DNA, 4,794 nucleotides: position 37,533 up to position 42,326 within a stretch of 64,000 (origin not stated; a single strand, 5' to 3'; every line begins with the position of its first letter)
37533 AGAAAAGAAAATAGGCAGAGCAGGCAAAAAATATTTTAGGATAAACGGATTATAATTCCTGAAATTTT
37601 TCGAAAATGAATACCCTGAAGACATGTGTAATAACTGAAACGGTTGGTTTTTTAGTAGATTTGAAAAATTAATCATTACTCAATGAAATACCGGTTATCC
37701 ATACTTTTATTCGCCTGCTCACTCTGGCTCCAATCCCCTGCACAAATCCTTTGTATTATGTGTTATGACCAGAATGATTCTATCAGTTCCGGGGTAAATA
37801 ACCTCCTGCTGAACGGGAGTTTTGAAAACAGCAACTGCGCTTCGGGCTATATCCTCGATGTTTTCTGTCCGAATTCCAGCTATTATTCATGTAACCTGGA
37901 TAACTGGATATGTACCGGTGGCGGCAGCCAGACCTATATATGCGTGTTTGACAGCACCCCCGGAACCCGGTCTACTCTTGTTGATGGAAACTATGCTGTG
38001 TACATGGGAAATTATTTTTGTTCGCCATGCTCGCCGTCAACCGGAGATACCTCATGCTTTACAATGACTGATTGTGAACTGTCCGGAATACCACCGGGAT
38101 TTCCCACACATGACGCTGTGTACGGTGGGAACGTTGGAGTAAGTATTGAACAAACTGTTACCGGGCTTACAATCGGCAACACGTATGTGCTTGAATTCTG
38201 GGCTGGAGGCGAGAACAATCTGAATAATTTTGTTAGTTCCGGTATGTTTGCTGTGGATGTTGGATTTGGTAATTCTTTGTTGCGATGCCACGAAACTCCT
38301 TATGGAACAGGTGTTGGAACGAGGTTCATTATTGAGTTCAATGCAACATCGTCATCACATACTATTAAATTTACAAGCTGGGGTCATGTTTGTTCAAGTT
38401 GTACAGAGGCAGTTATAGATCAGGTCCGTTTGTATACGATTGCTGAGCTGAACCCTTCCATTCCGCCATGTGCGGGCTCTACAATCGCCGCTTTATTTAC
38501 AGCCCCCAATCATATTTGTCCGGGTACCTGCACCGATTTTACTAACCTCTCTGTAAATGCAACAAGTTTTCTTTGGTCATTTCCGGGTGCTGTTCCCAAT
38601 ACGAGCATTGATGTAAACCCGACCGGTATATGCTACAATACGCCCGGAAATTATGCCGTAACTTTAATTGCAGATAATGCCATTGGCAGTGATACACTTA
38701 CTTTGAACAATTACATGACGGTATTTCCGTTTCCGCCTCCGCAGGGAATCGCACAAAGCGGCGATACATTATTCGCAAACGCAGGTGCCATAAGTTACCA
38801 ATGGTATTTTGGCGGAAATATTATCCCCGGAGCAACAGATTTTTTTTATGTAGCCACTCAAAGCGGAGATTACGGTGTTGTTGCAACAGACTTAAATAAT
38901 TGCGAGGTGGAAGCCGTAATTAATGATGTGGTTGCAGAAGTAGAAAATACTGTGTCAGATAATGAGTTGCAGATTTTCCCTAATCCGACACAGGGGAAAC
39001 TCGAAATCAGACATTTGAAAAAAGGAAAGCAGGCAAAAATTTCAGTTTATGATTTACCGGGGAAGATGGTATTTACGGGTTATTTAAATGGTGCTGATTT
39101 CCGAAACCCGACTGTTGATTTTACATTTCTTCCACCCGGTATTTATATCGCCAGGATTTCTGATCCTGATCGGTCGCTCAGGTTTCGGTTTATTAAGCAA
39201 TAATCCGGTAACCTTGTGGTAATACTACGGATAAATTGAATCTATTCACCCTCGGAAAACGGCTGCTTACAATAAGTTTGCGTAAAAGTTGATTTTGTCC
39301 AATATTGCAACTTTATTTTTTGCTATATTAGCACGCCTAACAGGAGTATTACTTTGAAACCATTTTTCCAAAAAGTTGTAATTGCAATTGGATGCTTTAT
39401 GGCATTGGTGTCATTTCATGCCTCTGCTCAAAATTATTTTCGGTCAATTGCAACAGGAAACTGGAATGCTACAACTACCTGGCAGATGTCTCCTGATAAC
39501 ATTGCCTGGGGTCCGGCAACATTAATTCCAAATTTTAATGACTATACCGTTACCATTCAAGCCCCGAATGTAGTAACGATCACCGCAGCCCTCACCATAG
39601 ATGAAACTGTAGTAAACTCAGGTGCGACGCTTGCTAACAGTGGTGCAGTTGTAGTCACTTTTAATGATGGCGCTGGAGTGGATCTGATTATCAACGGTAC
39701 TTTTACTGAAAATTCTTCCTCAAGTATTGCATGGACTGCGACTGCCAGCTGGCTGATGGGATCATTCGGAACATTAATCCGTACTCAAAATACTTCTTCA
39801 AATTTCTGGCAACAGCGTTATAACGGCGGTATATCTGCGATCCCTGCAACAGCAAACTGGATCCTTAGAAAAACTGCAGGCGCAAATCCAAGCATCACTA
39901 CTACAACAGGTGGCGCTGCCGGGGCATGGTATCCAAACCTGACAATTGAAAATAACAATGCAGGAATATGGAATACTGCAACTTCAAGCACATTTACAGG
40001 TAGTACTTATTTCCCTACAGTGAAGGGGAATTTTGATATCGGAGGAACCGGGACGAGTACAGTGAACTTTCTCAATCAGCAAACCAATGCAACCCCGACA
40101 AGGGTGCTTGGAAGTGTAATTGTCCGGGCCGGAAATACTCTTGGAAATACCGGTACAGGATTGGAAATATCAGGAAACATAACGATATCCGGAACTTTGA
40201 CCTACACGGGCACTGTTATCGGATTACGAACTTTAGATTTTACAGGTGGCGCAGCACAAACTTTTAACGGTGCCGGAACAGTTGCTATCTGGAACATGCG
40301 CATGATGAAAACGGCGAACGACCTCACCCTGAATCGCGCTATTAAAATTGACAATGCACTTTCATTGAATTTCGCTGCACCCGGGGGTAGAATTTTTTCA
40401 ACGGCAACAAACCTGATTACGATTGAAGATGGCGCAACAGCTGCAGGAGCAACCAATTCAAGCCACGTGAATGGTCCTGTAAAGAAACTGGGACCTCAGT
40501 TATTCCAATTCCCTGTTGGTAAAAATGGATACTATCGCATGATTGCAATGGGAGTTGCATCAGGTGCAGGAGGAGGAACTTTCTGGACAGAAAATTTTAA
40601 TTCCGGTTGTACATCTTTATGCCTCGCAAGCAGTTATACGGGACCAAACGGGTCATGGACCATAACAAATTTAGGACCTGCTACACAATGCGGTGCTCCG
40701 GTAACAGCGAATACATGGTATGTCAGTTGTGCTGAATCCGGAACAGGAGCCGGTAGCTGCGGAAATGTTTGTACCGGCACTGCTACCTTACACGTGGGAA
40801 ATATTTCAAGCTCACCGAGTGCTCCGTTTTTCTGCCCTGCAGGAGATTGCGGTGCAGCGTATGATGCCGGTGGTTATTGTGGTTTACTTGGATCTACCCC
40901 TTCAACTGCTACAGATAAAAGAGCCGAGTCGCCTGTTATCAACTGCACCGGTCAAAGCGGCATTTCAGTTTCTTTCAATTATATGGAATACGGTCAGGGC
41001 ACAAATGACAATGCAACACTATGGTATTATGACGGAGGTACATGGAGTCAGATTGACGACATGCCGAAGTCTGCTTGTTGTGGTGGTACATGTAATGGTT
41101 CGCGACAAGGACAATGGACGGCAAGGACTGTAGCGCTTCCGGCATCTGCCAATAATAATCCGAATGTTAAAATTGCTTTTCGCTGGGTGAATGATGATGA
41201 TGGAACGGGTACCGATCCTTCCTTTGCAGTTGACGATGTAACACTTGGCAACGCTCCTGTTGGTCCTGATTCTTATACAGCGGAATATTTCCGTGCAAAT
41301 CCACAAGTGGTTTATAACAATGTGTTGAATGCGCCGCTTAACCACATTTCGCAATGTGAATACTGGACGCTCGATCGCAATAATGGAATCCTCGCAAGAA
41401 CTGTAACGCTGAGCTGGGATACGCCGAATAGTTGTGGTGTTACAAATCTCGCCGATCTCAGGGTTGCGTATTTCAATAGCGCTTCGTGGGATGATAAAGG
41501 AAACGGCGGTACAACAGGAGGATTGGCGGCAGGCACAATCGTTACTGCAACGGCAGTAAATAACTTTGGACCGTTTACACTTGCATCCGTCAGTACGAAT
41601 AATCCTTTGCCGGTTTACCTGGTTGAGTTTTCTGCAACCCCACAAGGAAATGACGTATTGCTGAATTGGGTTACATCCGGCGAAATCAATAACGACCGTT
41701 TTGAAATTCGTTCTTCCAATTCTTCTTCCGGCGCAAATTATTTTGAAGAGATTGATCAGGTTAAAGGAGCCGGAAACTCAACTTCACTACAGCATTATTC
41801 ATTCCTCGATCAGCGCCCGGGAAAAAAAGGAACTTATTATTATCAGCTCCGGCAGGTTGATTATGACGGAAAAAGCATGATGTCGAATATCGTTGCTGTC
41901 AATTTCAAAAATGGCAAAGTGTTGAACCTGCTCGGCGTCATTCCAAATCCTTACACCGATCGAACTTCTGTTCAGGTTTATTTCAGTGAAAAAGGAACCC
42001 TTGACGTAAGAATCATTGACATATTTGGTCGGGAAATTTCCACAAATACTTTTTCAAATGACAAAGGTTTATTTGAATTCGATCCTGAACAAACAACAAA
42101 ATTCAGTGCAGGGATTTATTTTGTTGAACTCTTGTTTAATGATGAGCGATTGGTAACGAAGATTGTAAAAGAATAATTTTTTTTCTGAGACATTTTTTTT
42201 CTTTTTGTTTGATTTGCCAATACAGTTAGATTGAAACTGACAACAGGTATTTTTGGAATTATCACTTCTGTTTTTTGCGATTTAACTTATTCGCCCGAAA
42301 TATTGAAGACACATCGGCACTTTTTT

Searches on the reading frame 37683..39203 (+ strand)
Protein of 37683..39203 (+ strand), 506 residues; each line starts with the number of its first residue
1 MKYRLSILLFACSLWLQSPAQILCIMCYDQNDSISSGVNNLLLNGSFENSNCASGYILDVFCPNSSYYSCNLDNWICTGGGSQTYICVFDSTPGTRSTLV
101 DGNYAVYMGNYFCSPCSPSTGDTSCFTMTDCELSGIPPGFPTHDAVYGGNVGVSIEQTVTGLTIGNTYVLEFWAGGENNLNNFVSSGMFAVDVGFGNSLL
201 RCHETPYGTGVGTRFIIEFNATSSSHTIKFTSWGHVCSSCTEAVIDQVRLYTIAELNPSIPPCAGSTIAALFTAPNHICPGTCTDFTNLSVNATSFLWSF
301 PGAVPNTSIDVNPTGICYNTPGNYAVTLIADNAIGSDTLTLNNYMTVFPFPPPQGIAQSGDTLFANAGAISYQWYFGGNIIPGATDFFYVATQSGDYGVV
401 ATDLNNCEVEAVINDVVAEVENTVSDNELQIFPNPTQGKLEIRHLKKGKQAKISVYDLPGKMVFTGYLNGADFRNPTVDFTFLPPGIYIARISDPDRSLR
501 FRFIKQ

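Call 84: search_protein_families(library=pfam, proteins=[window:37683-39203:+], max_evalue=0.00001)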
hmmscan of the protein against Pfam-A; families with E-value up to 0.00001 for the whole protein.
window:37683-39203:+ (506 aa): 2 families
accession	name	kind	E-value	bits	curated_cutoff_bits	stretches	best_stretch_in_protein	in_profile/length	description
PF18962.6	Por_Secre_tail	-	1.7e-09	38.3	27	1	431-496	1-66/75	Secretion system C-terminal sorting domain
PF00801.26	PKD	-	3e-07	30.8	23.5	0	281-342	14-77/80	PKD domain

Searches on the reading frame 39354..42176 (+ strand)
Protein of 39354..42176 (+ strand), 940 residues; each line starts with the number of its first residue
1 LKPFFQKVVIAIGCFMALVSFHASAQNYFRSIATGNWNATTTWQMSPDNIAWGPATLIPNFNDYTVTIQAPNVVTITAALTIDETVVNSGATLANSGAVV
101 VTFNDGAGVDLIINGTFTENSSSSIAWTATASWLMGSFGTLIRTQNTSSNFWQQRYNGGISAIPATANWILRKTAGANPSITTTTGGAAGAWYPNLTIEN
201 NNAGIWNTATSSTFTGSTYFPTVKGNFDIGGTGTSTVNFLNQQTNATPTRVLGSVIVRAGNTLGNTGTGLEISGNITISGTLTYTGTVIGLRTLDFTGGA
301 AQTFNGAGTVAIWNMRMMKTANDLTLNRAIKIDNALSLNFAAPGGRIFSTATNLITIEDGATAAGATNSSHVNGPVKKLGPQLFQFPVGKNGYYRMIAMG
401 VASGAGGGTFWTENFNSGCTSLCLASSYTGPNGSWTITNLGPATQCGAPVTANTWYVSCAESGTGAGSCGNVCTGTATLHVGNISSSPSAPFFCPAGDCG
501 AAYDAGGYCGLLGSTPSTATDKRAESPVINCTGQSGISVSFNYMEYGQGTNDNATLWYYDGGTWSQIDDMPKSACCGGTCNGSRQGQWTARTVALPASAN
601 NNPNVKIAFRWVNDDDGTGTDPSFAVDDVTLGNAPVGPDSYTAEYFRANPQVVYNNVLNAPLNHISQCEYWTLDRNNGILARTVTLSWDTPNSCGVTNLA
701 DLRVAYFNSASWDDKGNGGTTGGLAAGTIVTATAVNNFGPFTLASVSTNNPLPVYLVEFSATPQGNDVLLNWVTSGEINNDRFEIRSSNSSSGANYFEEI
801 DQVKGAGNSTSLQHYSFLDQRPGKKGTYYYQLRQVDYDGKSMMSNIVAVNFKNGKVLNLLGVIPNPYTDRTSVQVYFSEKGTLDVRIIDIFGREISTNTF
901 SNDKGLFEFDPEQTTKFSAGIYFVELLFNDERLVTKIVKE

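Call 84: search_protein_families(library=pfam, proteins=[window:39354-42176:+], max_evalue=0.00001)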
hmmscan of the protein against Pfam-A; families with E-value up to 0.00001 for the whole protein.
window:39354-42176:+ (940 aa): 1 family
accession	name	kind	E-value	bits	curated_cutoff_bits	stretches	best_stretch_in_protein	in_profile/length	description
PF18962.6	Por_Secre_tail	-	2.6e-06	28.1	27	1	863-938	2-74/75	Secretion system C-terminal sorting domain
